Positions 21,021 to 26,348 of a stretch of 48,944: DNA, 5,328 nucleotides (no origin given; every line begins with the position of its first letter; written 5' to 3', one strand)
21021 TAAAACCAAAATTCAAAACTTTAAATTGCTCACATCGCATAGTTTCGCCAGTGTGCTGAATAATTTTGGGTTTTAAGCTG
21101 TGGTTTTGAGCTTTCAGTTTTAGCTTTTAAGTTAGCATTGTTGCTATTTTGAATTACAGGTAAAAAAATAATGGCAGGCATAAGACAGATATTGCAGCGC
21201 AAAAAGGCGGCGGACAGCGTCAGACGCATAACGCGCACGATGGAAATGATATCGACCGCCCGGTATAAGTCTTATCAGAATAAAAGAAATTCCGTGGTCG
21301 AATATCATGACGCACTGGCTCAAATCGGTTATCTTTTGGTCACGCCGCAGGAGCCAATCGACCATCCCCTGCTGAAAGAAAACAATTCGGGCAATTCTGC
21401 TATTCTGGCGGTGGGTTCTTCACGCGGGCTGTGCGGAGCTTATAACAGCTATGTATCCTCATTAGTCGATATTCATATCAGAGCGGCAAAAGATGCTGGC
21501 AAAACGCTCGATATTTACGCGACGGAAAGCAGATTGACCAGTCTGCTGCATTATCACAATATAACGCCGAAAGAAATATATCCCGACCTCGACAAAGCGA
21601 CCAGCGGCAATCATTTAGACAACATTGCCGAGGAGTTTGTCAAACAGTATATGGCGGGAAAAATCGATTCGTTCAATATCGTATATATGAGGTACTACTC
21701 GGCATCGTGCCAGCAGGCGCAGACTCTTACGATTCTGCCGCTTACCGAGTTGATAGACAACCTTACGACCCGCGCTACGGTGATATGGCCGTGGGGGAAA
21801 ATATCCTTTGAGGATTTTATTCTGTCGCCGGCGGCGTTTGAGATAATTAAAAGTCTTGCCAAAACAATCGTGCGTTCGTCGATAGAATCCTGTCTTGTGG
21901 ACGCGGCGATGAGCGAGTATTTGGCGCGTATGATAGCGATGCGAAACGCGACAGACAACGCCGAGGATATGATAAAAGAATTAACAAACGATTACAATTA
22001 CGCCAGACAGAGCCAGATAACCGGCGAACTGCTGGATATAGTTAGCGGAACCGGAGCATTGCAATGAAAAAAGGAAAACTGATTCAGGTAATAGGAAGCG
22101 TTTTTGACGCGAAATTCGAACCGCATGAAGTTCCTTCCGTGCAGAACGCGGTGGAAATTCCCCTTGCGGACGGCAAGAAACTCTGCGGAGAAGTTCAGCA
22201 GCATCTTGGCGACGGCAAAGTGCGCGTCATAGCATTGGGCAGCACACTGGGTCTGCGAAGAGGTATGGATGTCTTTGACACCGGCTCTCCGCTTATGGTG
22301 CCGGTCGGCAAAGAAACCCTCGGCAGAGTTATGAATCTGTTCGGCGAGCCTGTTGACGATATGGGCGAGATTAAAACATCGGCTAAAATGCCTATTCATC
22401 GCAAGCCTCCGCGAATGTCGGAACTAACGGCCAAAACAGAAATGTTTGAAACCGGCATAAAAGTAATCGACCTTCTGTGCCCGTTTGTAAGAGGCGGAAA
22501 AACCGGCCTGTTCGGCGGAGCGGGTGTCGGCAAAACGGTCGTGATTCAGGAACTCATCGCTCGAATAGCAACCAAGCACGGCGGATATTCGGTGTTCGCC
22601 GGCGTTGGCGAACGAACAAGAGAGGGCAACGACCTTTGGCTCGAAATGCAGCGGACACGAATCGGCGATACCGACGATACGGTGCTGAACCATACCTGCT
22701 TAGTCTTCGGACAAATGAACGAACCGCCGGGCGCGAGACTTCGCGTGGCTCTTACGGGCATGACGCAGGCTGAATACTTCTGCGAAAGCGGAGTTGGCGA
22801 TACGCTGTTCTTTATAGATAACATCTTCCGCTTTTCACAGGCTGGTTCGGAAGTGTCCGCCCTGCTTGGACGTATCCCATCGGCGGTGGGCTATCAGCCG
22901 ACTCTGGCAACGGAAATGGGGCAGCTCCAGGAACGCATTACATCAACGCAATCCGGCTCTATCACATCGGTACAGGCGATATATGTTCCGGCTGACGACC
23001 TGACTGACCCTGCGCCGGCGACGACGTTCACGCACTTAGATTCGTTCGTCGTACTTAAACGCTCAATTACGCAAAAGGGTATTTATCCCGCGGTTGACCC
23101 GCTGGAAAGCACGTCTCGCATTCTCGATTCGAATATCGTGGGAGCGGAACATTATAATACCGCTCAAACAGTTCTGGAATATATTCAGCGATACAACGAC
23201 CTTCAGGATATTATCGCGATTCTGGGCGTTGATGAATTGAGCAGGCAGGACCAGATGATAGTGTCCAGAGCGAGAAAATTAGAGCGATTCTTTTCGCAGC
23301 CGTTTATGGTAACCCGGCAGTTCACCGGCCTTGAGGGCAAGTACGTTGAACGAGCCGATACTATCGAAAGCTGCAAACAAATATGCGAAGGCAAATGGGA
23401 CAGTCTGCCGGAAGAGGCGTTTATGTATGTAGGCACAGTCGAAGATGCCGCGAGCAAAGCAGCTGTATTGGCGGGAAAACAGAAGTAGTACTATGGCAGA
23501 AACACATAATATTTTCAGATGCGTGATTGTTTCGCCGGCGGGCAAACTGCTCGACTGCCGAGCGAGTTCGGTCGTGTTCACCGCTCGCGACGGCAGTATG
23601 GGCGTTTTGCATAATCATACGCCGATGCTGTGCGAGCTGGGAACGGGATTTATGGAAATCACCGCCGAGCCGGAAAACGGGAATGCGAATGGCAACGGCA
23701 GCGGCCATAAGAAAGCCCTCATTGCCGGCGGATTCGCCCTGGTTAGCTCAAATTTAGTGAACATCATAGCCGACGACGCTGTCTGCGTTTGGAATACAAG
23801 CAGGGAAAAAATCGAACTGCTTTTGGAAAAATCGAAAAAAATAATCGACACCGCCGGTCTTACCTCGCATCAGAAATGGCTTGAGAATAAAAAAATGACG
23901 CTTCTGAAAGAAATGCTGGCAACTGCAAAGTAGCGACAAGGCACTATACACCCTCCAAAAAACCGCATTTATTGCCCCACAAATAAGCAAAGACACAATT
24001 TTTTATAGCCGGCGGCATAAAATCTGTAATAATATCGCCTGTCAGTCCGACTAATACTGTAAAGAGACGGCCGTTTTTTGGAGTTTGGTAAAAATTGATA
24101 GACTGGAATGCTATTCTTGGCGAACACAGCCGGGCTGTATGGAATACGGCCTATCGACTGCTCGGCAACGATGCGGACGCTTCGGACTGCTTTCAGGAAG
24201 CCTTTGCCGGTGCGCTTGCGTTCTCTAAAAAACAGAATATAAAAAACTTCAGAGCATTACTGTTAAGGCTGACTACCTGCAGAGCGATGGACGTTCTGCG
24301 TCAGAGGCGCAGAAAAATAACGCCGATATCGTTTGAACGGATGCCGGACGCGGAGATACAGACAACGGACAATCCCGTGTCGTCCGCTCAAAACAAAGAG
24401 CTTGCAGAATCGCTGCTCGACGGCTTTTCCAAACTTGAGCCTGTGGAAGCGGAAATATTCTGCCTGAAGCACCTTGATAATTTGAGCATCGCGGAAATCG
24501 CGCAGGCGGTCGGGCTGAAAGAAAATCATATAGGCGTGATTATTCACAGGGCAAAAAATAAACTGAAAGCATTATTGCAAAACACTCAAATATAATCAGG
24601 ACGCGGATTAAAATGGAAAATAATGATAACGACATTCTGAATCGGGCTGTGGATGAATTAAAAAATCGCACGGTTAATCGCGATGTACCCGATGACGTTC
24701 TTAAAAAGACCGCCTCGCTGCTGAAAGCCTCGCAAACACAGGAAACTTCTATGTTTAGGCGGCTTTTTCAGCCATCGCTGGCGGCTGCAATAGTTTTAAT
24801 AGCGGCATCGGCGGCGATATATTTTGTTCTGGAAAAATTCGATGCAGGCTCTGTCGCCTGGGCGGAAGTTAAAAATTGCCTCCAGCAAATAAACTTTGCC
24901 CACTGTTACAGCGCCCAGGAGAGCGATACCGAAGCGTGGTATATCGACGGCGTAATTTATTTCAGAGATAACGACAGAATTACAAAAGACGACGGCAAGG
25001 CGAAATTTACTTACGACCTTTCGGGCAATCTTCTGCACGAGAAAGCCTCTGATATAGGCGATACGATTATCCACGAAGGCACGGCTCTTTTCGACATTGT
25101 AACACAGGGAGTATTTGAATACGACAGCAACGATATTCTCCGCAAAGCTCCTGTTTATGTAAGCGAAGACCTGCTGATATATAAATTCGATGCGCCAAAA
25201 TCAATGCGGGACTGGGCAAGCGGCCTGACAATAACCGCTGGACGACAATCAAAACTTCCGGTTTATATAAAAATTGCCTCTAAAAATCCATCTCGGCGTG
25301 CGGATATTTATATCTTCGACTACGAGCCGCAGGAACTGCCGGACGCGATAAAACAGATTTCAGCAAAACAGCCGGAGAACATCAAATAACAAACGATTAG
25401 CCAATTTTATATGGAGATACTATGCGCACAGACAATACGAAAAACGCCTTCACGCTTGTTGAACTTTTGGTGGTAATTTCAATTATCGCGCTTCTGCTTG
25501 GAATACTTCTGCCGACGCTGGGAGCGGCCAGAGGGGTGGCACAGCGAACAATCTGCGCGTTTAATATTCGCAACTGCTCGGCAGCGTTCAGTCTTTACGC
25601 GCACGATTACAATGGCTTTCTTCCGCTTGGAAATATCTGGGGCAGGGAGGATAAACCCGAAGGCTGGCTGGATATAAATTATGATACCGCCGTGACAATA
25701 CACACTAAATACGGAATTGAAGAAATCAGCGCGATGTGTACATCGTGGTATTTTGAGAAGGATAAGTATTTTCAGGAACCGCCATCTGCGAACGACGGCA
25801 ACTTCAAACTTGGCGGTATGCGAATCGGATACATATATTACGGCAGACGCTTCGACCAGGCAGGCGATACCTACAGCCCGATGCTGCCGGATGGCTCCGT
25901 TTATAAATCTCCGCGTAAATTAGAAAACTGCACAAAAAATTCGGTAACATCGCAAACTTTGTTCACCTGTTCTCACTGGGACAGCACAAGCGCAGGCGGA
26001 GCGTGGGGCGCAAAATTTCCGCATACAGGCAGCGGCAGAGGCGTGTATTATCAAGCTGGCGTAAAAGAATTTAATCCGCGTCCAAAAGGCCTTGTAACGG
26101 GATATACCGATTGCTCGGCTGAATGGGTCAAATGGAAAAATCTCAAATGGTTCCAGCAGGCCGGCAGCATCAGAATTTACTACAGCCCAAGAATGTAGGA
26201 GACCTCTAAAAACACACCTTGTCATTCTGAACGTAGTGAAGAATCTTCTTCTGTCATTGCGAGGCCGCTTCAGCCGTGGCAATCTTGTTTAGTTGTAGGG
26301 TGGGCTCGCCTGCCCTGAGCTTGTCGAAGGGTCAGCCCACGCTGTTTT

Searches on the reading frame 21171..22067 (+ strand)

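Call 13: search_protein_families(library=pfam, proteins=[window:21171-22067:+], max_evalue=0.001)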
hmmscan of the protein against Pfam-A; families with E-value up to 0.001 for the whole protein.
window:21171-22067:+ (298 aa): 1 family
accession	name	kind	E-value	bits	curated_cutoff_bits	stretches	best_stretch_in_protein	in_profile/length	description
PF00231.24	ATP-synt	-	1.7e-63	215.4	39.9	1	4-297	2-285/285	ATP synthase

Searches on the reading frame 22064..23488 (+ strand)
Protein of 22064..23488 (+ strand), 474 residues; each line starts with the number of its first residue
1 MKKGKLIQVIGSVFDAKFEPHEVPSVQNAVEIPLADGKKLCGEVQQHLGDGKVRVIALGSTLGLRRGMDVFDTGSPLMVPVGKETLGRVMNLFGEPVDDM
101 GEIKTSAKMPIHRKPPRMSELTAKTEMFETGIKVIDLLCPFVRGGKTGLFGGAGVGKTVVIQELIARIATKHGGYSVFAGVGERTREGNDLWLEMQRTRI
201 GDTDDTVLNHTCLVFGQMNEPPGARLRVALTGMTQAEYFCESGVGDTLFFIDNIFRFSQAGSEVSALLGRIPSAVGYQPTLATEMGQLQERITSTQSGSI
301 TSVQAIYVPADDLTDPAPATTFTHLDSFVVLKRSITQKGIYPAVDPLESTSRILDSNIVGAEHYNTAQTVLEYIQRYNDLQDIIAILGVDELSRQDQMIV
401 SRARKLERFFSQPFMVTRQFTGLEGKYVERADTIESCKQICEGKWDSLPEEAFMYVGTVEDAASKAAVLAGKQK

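Call 13: search_protein_families(library=pfam, proteins=[window:22064-23488:+], max_evalue=0.001)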
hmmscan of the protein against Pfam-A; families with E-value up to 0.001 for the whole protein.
window:22064-23488:+ (474 aa): 3 families
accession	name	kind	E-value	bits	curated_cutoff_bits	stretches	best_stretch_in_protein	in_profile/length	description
PF00006.31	ATP-synt_ab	-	2.4e-67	227.1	29.5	1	131-351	1-213/213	ATP synthase alpha/beta family, nucleotide-binding domain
PF02874.29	ATP-synt_ab_N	-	1.3e-17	64.5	20.9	1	7-74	2-69/69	ATP synthase alpha/beta family, beta-barrel domain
PF22919.1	ATP-synt_VA_C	-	1e-12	48.4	24.7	1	357-428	6-79/101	C-terminal domain of V and A type ATP synthase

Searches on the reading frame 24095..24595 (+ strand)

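Call 13: search_protein_families(library=pfam, proteins=[window:24095-24595:+], max_evalue=0.001)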
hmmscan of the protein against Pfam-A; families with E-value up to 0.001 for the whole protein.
window:24095-24595:+ (166 aa): 3 families
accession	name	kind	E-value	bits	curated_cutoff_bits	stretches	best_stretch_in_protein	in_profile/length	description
PF04542.20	Sigma70_r2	-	1.1e-10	41.6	24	1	10-73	4-70/71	Sigma-70 region 2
PF08281.18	Sigma70_r4_2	-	1.9e-09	37.5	25.7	1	107-157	4-54/54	Sigma-70, region 4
PF04545.22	Sigma70_r4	-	2.7e-06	27.2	24.1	1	112-158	3-49/50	Sigma-70, region 4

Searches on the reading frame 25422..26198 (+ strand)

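Call 13: search_protein_families(library=pfam, proteins=[window:25422-26198:+], max_evalue=0.001)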
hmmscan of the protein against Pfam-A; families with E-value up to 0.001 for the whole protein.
window:25422-26198:+ (258 aa): 1 family
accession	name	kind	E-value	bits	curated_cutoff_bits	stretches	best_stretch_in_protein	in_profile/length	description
PF07963.17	N_methyl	-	5.2e-07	29.4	21.2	1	6-30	3-27/27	Prokaryotic N-terminal methylation motif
